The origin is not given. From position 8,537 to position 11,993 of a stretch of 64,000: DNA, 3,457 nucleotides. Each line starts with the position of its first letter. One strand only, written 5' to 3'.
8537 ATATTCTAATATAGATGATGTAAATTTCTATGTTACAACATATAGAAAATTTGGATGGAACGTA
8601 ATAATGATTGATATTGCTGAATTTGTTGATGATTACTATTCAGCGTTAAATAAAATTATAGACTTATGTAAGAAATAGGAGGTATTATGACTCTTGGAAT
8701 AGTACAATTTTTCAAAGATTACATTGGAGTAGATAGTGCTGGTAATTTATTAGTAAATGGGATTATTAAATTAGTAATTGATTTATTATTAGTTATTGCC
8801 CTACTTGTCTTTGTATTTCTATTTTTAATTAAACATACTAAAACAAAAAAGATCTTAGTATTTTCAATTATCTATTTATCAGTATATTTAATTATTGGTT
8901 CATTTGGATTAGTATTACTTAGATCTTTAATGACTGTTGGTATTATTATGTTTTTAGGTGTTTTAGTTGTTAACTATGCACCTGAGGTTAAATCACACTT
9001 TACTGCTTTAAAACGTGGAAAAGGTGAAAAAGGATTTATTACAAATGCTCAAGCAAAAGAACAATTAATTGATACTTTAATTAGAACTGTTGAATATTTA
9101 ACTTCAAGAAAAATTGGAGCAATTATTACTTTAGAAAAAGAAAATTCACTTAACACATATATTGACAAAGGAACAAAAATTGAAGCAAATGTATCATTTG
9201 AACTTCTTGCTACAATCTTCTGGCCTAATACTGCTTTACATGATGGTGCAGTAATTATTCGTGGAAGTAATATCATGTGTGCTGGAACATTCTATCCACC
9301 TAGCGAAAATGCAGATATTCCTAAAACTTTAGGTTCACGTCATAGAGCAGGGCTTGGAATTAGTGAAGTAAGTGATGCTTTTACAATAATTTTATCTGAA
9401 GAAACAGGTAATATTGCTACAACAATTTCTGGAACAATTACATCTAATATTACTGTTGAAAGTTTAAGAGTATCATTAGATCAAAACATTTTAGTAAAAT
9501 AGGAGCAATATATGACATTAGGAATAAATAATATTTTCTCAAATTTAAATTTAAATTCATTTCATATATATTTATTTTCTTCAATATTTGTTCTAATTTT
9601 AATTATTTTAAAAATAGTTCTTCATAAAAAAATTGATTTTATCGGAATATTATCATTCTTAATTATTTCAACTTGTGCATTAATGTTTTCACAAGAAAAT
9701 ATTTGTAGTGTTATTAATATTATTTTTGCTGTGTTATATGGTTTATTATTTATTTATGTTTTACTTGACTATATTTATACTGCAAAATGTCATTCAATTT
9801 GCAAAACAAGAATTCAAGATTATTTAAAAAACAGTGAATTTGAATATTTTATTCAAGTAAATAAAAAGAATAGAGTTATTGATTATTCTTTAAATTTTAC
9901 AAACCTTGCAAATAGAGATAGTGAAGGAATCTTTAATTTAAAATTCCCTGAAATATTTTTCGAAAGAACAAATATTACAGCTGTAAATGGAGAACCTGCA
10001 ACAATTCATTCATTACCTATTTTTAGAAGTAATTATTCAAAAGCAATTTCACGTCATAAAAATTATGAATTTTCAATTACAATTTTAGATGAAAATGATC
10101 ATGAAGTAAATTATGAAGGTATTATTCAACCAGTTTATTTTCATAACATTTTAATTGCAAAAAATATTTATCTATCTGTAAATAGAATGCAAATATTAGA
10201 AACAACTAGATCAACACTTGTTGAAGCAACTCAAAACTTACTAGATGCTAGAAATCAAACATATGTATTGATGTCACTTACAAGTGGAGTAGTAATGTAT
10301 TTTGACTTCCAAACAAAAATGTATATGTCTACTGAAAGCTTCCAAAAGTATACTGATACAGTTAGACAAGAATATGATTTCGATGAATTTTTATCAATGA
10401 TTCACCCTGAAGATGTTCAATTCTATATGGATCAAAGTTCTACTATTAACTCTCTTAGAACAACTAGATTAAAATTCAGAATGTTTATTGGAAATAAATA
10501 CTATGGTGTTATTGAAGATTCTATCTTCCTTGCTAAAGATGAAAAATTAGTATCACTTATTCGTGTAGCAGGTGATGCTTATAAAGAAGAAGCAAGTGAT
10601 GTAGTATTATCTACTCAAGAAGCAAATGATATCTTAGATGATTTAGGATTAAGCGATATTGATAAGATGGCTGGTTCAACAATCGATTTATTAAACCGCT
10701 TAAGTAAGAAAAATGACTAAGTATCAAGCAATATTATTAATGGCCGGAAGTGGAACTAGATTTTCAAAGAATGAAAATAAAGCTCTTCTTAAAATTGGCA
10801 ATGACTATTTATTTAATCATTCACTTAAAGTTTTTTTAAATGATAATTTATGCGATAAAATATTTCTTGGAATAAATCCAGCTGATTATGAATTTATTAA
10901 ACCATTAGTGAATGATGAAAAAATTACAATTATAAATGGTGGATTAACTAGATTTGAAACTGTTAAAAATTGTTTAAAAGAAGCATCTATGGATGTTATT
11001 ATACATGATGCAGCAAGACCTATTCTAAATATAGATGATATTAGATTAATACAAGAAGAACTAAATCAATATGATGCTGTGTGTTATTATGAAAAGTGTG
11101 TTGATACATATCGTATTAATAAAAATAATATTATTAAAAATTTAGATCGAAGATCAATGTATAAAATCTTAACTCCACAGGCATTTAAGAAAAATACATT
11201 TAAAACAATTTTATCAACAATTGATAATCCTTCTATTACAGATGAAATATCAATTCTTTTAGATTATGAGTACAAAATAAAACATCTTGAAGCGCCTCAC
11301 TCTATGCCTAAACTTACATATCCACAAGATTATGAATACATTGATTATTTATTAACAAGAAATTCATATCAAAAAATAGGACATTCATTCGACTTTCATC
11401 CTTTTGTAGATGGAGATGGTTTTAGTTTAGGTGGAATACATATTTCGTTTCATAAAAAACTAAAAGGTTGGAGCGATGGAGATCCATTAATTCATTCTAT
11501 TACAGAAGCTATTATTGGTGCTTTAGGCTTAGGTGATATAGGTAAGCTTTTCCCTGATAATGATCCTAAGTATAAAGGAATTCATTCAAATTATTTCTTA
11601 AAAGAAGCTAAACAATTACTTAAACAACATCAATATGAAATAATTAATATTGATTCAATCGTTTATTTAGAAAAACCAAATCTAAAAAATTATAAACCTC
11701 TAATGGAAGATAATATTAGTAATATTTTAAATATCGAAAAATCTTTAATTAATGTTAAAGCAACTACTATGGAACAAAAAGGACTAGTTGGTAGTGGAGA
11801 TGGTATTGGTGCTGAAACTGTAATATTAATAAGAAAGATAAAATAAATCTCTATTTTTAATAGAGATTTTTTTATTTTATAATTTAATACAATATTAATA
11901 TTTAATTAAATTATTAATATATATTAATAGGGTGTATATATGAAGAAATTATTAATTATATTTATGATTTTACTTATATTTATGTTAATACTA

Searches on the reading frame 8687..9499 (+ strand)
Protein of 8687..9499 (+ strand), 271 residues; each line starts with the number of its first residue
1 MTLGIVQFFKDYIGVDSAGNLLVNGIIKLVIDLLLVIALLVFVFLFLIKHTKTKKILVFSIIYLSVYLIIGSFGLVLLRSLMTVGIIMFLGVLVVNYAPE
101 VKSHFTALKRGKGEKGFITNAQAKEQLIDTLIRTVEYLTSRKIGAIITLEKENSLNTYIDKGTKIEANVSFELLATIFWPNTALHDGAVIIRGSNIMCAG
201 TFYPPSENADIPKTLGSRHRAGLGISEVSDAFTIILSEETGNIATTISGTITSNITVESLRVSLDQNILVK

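Call 60: search_protein_families(library=pfam, proteins=[window:8687-9499:+], max_evalue=0.00001)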
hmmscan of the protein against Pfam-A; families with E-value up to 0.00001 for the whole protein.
window:8687-9499:+ (271 aa): 1 family
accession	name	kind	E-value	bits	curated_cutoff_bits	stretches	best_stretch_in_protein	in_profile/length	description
PF02457.21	DAC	-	7e-37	126.1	27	1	134-249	3-117/119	DisA bacterial checkpoint controller nucleotide-binding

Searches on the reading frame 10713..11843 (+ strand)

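Call 60: search_protein_families(library=pfam, proteins=[window:10713-11843:+], max_evalue=0.00001)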
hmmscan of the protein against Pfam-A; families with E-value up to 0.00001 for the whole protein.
window:10713-11843:+ (377 aa): 2 families
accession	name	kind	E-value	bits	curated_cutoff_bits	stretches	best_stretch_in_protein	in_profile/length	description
PF02542.21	YgbB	-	5.2e-51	173.5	26.7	1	221-373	2-154/155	YgbB family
PF01128.25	IspD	-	1.5e-34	120.1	27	1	6-215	3-220/221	2-C-methyl-D-erythritol 4-phosphate cytidylyltransferase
